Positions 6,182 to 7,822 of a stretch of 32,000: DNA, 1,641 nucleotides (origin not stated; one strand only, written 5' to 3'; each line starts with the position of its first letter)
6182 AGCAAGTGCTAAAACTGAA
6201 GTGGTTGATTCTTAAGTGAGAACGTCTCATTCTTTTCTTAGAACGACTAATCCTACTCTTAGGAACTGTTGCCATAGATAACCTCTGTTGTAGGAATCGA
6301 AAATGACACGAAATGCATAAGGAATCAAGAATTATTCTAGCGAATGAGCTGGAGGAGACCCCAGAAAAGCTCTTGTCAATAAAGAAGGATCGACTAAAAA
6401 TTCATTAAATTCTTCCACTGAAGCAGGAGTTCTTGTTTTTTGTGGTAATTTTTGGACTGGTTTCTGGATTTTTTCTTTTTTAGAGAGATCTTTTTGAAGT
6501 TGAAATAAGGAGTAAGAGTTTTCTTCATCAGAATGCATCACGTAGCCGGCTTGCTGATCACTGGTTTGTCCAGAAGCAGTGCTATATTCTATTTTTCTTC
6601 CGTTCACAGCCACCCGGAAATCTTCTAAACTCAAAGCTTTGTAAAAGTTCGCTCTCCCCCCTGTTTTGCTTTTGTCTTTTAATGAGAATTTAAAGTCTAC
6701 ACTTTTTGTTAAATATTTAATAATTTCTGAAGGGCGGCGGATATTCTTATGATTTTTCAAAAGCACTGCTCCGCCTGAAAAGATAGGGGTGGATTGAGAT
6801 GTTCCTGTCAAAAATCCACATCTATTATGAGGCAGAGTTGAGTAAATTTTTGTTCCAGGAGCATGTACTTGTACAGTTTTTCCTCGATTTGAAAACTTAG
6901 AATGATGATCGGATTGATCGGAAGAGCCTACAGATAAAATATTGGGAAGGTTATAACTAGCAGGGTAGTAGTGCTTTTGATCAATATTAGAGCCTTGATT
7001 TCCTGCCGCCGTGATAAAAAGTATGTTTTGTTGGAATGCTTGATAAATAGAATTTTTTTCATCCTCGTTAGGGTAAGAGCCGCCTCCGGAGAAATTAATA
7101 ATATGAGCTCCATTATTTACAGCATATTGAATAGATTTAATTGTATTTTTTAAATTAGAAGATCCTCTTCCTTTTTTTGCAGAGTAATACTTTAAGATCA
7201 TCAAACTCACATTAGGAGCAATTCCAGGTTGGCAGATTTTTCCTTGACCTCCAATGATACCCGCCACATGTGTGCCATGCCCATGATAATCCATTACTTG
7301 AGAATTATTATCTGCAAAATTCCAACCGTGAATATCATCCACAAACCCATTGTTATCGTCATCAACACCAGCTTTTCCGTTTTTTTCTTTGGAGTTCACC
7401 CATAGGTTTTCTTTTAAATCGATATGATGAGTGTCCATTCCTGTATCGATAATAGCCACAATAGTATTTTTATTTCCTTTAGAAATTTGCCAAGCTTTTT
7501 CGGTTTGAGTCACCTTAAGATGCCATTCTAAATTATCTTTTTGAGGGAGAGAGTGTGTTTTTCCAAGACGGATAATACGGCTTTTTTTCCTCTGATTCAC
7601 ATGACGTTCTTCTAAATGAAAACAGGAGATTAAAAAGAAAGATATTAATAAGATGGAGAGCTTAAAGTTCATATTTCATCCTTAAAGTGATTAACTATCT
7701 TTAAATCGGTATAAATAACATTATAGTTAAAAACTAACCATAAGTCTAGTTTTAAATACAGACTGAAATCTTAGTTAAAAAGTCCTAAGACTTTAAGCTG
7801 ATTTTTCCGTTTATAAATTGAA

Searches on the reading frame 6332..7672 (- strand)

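Call 35: search_protein_families(library=padloc, proteins=[window:6332-7672:-], max_evalue=0.01)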
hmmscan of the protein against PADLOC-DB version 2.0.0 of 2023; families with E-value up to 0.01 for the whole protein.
window:6332-7672:- (446 aa): 3 families
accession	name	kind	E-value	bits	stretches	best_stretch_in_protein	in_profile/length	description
PDLC03014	subtilase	-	1.4e-26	92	1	67-323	171-373/391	-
PDLC02197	IetS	-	3.3e-06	23.7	0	129-229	292-399/749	-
PDLC02297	AbiEii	-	0.0045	14.4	1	293-340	42-82/307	AbiEii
